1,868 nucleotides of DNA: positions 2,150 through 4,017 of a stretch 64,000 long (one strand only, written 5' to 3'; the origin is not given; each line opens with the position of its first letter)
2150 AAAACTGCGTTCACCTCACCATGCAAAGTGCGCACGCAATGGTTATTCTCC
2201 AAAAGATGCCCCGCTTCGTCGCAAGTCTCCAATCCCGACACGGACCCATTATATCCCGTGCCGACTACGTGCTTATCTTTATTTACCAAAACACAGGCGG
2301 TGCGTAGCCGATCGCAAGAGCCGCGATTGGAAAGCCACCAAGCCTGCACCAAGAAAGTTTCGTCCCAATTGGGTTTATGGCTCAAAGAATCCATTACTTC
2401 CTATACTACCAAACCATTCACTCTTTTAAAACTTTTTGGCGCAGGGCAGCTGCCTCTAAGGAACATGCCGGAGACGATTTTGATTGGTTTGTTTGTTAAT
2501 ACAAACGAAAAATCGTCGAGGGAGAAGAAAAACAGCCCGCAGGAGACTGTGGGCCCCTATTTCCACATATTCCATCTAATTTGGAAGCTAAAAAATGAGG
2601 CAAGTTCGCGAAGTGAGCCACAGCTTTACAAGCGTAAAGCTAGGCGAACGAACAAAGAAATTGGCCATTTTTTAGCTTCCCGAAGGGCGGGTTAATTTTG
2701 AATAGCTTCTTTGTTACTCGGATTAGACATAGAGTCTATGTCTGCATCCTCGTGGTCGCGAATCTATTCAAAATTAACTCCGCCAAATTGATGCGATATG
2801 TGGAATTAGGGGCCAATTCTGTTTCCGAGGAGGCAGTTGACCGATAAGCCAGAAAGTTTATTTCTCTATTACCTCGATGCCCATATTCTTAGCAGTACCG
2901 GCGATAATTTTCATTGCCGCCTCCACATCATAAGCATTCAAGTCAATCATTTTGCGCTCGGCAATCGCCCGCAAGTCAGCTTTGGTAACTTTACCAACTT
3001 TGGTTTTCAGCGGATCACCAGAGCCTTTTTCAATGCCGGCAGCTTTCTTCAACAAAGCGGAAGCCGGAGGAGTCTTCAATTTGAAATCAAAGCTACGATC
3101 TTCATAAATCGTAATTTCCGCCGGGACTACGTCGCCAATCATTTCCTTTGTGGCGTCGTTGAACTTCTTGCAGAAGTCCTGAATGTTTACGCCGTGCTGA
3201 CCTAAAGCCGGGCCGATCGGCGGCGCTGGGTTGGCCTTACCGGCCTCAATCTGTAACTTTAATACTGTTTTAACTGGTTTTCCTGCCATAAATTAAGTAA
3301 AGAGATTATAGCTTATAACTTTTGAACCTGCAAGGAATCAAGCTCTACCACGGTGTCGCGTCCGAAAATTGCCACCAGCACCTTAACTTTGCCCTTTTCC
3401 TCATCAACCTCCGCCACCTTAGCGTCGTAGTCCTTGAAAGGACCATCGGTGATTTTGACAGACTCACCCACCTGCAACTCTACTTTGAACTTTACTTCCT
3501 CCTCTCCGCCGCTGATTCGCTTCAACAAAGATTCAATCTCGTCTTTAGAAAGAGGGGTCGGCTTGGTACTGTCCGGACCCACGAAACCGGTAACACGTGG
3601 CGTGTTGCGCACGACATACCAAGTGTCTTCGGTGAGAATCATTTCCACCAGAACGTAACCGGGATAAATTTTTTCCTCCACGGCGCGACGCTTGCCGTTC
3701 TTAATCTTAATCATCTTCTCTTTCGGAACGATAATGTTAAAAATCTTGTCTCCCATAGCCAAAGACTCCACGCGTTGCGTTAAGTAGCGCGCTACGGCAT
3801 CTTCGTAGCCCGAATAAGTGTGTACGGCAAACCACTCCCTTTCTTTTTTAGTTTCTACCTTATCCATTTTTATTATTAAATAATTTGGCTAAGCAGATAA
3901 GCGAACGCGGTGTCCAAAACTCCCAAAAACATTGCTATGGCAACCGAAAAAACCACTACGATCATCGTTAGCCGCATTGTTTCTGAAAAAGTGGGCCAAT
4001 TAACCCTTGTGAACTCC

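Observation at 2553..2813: MITE-like element copy 1 inserted immediately downstream of rplK, where rplA would be expected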

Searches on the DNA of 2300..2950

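Call 19: search_rna_families(source=window, start=2300, end=2950, threshold=evalue, max_evalue=10, show_alignments=3)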
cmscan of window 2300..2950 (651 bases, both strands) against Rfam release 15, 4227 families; matches with E-value up to 10: 0.
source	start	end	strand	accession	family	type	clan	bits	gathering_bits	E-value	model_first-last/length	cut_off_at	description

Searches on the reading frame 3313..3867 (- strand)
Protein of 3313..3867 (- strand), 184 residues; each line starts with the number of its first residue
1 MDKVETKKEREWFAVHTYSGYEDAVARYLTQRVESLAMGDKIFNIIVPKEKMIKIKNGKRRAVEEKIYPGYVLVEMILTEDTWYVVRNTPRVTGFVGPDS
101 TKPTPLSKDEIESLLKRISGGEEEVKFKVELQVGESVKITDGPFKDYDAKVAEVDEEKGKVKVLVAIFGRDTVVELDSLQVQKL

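Call 23: find_homologous_proteins(query=window:3313-3867:-, max_evalue=1e-30)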
Query window:3313-3867:- (184 aa): 8000 proteins with E <= 1e-30 among 8000 candidates; the best 120 are listed.
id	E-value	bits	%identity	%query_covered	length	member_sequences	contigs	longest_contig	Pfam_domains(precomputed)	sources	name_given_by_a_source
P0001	6.0e-108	376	95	100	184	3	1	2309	PF00467.36,PF02357.25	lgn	-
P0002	1.1e-107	375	94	100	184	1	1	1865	PF00467.36,PF02357.25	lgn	-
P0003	3.1e-107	374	94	100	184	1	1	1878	PF00467.36,PF02357.25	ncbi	-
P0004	1.6e-106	372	93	100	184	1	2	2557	PF00467.36,PF02357.25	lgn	-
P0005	1.6e-105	368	95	100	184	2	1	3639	PF00467.36,PF02357.25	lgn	-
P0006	5.1e-105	367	94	100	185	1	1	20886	PF00467.36,PF02357.25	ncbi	-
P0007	2.2e-103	361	91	100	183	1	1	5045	PF00467.36,PF02357.25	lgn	-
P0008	5.3e-100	350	89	98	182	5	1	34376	PF00467.36,PF02357.25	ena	-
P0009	4.8e-99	347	89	97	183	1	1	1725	PF00467.36,PF02357.25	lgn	-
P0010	8.6e-99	346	90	96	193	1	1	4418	PF00467.36,PF02357.25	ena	-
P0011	2.7e-98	345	88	100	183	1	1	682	PF00467.36,PF02357.25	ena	-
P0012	3.0e-96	338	86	97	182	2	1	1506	PF00467.36,PF02357.25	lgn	-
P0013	5.8e-96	337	84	100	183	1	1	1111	PF00467.36,PF02357.25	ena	-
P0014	3.0e-95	335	84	99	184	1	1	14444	PF00467.36,PF02357.25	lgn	-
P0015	3.0e-95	335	84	100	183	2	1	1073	PF00467.36,PF02357.25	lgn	-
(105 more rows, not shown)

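Call 25: find_encoding_contigs(protein=P0006, flank=6000, max_places=3)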
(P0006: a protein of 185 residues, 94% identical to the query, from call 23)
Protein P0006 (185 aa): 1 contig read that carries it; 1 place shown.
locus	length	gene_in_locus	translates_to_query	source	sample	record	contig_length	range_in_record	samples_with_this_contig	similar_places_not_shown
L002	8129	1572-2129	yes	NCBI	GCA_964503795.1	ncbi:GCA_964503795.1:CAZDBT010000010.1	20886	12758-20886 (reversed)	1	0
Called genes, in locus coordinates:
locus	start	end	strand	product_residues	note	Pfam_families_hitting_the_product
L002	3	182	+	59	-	?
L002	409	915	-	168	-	PF02698:DUF218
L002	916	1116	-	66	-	-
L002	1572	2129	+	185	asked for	PF02357:NusG, PF00467:KOW (weak)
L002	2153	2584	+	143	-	PF03946:Ribosomal_L11_N, PF00298:Ribosomal_L11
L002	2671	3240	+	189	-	PF00383:dCMP_cyt_deam_1, PF14437:MafB19-deam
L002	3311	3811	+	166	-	-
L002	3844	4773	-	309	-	PF00625:Guanylate_kin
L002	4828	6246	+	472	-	PF02934:GatB_N, PF02637:GatB_Yqey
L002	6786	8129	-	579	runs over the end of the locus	PF07973:tRNA_SAD, PF00587:tRNA-synt_2b, PF03129:HGTP_anticodon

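Call 26: find_encoding_contigs(protein=P0008, flank=6000, max_places=3)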
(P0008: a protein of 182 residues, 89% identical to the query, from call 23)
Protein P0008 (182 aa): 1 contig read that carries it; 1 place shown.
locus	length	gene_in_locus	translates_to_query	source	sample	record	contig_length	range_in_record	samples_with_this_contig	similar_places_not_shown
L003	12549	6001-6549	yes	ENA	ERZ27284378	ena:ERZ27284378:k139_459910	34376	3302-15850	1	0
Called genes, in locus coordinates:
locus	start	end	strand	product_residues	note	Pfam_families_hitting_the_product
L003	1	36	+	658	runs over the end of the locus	PF03483:B3_4, PF03484:B5, PF17759:tRNA_synthFbeta, PF03147:FDX-ACB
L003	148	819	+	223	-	-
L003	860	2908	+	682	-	PF02518:HATPase_c, PF00204:DNA_gyraseB, PF01751:Toprim, PF00986:DNA_gyraseB_C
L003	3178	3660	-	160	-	-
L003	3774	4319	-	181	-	-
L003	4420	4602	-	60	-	-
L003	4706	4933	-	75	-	-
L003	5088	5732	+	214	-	-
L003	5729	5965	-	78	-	-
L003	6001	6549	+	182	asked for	PF02357:NusG, PF00467:KOW (weak)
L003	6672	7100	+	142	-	PF03946:Ribosomal_L11_N, PF00298:Ribosomal_L11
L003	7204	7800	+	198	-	PF00383:dCMP_cyt_deam_1, PF14437:MafB19-deam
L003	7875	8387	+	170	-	-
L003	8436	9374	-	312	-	PF00625:Guanylate_kin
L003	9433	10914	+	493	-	PF02934:GatB_N, PF02637:GatB_Yqey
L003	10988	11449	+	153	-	-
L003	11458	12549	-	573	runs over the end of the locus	PF07973:tRNA_SAD, PF00587:tRNA-synt_2b, PF03129:HGTP_anticodon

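Call 27: find_encoding_contigs(protein=P0005, flank=6000, max_places=3)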
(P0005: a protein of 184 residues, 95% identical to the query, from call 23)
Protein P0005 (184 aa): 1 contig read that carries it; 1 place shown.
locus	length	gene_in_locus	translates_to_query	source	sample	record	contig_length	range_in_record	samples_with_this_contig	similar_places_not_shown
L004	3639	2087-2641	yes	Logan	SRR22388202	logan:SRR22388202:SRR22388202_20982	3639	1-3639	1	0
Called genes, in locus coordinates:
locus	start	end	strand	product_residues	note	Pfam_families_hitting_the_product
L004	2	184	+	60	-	?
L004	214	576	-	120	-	-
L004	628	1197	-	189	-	-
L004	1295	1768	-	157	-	PF02698:DUF218 (weak)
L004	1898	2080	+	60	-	PF00584:SecE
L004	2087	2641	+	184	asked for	PF02357:NusG, PF00467:KOW (weak)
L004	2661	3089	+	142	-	PF03946:Ribosomal_L11_N, PF00298:Ribosomal_L11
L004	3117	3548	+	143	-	-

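Call 28: find_encoding_contigs(protein=P0007, flank=6000, max_places=3)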
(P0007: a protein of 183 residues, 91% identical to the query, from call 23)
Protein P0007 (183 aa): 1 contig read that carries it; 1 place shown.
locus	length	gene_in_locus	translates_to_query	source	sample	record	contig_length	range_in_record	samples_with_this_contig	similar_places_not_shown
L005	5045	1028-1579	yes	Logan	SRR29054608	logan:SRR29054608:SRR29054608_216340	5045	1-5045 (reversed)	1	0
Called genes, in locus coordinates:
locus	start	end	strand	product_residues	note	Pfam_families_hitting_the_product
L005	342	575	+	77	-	-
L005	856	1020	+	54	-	PF00584:SecE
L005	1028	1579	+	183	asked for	PF02357:NusG, PF00467:KOW (weak)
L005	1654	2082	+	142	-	PF03946:Ribosomal_L11_N, PF00298:Ribosomal_L11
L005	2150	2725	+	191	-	PF00383:dCMP_cyt_deam_1, PF14437:MafB19-deam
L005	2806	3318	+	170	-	-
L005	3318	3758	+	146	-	PF00293:NUDIX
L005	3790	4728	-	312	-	PF00625:Guanylate_kin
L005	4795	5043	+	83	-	?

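Call 103: find_encoding_contigs(protein=P0004, flank=3000, max_places=3)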
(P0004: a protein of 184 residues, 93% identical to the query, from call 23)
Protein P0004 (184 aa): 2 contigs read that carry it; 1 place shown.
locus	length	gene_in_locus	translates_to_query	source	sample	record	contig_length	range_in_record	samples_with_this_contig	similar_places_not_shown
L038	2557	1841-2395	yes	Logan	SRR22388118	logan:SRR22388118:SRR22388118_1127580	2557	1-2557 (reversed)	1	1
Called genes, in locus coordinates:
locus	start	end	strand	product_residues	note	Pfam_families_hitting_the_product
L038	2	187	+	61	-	?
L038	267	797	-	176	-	-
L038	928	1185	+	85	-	PF12728:HTH_17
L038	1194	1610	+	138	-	PF02661:Fic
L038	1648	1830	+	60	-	PF00584:SecE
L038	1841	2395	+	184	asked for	PF02357:NusG, PF00467:KOW (weak)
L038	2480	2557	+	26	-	?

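Call 104: find_encoding_contigs(protein=P0001, flank=3000, max_places=3)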
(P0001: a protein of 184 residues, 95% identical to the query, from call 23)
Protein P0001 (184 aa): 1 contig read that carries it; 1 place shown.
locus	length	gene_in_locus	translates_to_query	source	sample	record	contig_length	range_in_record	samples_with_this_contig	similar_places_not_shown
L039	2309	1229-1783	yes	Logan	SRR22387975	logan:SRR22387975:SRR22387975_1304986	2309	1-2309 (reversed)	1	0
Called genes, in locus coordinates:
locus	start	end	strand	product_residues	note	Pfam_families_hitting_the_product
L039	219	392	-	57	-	-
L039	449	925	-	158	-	PF02698:DUF218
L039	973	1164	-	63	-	-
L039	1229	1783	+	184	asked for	PF02357:NusG, PF00467:KOW (weak)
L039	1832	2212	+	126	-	PF05635:23S_rRNA_IVP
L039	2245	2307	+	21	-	?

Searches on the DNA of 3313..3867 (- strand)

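Call 107: search_rna_families(sources=[L031, L002, L007, L034], threshold=gathering)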
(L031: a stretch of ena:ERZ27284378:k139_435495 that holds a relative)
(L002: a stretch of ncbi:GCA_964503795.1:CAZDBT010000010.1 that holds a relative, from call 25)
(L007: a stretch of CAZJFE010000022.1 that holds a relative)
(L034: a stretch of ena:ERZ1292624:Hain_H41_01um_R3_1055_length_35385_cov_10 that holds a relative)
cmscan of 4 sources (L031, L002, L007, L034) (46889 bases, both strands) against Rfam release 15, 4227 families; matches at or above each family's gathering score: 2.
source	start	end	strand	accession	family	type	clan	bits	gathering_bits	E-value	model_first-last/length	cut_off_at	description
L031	10886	10957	-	RF00005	tRNA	Gene; tRNA;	CL00001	56.4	29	1.2e-09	1-71/71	no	tRNA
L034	7202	7273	-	RF00005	tRNA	Gene; tRNA;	CL00001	56.4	29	1.2e-09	1-71/71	no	tRNA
